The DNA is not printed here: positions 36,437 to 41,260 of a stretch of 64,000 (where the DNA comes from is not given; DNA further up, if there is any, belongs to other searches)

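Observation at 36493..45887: Tandem pair of ~1,500-aa PATR/beta-helix surface proteins with near-identical control region, conserved C-terminal module and a scrambled core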

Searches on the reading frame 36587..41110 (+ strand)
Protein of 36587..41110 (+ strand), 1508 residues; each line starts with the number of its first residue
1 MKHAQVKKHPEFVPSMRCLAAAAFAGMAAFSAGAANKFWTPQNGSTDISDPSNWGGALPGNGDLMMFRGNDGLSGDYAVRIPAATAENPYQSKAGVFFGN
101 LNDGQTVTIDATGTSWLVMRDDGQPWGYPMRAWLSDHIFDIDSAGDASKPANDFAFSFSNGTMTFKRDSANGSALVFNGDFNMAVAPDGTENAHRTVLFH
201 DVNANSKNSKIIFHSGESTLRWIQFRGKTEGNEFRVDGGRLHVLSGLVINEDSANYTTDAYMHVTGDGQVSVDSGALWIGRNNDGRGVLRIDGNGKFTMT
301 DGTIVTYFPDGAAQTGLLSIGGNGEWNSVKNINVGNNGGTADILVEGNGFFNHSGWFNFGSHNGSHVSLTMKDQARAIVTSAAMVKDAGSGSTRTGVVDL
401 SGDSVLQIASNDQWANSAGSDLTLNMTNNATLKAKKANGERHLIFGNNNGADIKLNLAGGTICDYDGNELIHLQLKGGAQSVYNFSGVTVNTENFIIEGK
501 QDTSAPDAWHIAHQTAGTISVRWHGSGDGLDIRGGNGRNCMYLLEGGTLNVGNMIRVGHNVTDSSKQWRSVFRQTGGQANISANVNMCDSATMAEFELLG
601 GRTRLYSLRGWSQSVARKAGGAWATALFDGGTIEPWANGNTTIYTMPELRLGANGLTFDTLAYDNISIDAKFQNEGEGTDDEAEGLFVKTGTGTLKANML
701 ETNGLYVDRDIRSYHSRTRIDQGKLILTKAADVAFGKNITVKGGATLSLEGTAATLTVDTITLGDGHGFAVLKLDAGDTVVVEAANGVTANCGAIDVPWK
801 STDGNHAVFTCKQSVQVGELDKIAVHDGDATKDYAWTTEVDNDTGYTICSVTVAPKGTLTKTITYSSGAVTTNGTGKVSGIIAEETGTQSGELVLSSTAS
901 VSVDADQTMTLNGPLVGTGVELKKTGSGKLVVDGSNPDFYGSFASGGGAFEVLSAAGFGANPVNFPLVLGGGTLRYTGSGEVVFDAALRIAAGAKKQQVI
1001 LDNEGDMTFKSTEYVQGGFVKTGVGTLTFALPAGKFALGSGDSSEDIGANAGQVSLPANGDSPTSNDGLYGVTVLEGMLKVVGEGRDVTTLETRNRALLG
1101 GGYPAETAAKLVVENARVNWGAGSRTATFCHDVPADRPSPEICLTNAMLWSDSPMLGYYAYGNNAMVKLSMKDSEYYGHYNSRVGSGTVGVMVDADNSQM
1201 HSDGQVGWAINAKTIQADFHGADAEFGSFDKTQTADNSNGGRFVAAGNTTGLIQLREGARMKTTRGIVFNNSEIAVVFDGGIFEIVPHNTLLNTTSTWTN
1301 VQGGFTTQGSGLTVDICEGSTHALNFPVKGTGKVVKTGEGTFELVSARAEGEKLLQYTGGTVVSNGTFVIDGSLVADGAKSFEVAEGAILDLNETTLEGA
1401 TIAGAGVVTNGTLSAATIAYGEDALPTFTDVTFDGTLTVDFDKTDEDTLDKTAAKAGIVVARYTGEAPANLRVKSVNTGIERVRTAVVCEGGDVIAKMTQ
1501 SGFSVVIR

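Call 7: search_protein_families(library=pfam, proteins=[window:36587-41110:+], max_evalue=0.01)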
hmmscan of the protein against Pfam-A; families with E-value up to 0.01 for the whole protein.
window:36587-41110:+ (1508 aa): 1 family
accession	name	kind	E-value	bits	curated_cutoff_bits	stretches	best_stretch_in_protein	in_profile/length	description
PF12951.13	PATR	-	0.0053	17.2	27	1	1335-1369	2-29/30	Passenger-associated-transport-repeat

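Call 10: search_protein_families(library=ncbifam, proteins=[window:36587-41110:+], max_evalue=0.01)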
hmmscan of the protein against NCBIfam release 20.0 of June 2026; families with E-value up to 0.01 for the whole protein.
window:36587-41110:+ (1508 aa): 0 families

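Call 11: find_homologous_proteins(query=window:36587-41110:+)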
Query window:36587-41110:+ (1508 aa): 32 proteins with E <= 0.001 among 8000 candidates.
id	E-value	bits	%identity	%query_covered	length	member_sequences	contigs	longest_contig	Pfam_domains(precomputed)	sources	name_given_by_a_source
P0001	0.0e+0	3343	99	100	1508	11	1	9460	-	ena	-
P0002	0.0e+0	2966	88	100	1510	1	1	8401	-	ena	-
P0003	0.0e+0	2825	85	99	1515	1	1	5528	-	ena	-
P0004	0.0e+0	2795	85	97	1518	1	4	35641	-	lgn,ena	-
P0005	0.0e+0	2776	85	97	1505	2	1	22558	-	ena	-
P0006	0.0e+0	2612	80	97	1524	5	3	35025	-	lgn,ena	-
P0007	0.0e+0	2581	78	99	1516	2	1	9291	-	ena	-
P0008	0.0e+0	2535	79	97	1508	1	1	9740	-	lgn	-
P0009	0.0e+0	2403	73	99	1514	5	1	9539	-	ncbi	-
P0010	0.0e+0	2251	69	99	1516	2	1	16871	-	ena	-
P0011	0.0e+0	2187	67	99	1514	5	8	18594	-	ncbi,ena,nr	ncbi:MAG: hypothetical protein IJQ00_04685 [Kiritimatiellae bacterium]|nr:hypothetical protein [Kiri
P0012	0.0e+0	1901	61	100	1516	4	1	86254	-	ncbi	-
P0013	0.0e+0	1864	60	98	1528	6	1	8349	-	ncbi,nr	ncbi:MAG: hypothetical protein IKB76_00350 [Kiritimatiellae bacterium]|nr:hypothetical protein [Kiri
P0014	0.0e+0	1847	60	100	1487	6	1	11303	-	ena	-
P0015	0.0e+0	1841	60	98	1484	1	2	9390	-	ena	-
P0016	0.0e+0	1826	59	100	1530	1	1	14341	PF12951.14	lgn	-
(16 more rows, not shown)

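Call 12: find_encoding_contigs(protein=P0012, flank=10000, max_places=3)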
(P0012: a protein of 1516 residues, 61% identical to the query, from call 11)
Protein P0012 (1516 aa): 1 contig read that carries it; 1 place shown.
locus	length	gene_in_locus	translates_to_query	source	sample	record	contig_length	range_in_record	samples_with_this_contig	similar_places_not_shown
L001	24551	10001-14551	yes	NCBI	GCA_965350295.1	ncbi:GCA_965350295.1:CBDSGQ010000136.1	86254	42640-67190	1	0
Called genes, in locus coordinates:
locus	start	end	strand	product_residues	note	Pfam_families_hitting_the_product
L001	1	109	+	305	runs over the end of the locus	-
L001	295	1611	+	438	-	PF20434:BD-FAE, PF07859:Abhydrolase_3 (faint), PF00326:Peptidase_S9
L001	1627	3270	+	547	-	PF03629:SASA (faint)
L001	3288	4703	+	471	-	PF00144:Beta-lactamase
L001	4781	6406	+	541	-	PF22815:CatAgl_D1 (weak), PF22816:CatAgl_D2, PF13229:Beta_helix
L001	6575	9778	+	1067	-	PF22666:Glyco_hydro_2_N2, PF00703:Glyco_hydro_2, PF02836:Glyco_hydro_2_C (weak), PF18368:Ig_GlcNase, PF11721:Malectin (weak)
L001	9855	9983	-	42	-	-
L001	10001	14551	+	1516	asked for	-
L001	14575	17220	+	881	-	PF22666:Glyco_hydro_2_N2, PF02837:Glyco_hydro_2_N (weak), PF21467:BetaGal_gal-bd (faint), PF00703:Glyco_hydro_2, PF02836:Glyco_hydro_2_C (weak), PF17786:Mannosidase_ig, PF17753:Ig_mannosidase (weak), PF18368:Ig_GlcNase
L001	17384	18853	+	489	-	PF03629:SASA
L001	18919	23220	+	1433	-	PF00933:Glyco_hydro_3, PF01915:Glyco_hydro_3_C, PF14310:Fn3-like, PF02368:Big_2 (weak), PF07554:FIVAR (faint)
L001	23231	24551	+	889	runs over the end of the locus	PF12708:Pect-lyase_RHGA_epim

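Call 13: find_encoding_contigs(protein=P0004, flank=10000, max_places=3)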
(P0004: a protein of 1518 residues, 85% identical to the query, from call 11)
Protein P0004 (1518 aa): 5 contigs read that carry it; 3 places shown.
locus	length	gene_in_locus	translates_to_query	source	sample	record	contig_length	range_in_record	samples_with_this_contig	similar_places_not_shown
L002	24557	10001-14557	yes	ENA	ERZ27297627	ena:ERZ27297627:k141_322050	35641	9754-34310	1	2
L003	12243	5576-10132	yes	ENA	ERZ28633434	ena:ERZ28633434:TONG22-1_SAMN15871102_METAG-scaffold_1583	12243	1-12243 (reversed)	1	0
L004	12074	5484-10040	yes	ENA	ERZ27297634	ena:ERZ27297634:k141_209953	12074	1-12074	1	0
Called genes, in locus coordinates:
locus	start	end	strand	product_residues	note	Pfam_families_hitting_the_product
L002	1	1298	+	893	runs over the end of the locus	PF12708:Pect-lyase_RHGA_epim (faint)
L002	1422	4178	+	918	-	PF04616:Glyco_hydro_43, PF00754:F5_F8_type_C, PF18099:CBM_35_2 (faint), PF22633:F5_F8_type_C_2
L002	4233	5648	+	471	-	PF00144:Beta-lactamase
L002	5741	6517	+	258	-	PF02230:Abhydrolase_2, PF12146:Hydrolase_4 (faint), PF00326:Peptidase_S9 (weak), PF01738:DLH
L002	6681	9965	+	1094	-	PF22666:Glyco_hydro_2_N2, PF00703:Glyco_hydro_2, PF02836:Glyco_hydro_2_C, PF18368:Ig_GlcNase, PF11721:Malectin (weak)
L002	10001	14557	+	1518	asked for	-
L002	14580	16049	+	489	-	PF03629:SASA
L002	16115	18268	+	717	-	PF17678:Glyco_hydro_92N (faint), PF07971:Glyco_hydro_92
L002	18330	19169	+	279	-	PF00657:Lipase_GDSL, PF13472:Lipase_GDSL_2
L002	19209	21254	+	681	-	PF00933:Glyco_hydro_3, PF01915:Glyco_hydro_3_C, PF14310:Fn3-like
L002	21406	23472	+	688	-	PF04616:Glyco_hydro_43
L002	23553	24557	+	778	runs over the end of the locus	?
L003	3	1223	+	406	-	?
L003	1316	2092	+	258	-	PF02230:Abhydrolase_2, PF12146:Hydrolase_4 (faint), PF00326:Peptidase_S9 (weak), PF01738:DLH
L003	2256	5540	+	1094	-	PF22666:Glyco_hydro_2_N2, PF00703:Glyco_hydro_2, PF02836:Glyco_hydro_2_C, PF18368:Ig_GlcNase, PF11721:Malectin (weak)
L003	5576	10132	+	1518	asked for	-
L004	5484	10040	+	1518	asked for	-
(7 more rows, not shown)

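Call 28: find_encoding_contigs(protein=P0001, flank=10000, max_places=2)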
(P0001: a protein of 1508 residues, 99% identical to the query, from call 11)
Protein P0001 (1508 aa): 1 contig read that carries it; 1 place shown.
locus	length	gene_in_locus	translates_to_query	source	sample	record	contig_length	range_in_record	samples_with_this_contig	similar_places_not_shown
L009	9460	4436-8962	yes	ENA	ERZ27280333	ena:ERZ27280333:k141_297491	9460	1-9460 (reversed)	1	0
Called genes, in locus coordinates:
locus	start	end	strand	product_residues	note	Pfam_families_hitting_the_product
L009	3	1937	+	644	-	?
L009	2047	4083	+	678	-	PF00933:Glyco_hydro_3, PF01915:Glyco_hydro_3_C, PF14310:Fn3-like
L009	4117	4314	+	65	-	PF12708:Pect-lyase_RHGA_epim (weak)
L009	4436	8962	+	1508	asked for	-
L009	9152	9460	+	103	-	?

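Call 29: find_encoding_contigs(protein=P0014, flank=10000, max_places=2)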
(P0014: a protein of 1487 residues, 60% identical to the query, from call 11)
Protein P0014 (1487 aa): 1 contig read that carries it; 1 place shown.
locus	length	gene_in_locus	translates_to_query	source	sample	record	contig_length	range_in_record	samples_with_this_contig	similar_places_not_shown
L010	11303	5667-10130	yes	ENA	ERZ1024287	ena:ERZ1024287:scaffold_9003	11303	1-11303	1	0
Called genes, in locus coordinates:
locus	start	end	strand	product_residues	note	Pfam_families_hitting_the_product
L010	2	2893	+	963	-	?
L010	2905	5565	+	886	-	PF12708:Pect-lyase_RHGA_epim (weak)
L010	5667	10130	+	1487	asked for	-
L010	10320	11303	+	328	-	?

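Call 32: search_solved_structures(query=window:36587-41110:+, max_evalue=1)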
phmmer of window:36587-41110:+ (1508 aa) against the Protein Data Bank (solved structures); distinct sequences matched with E-value up to 1: 0.
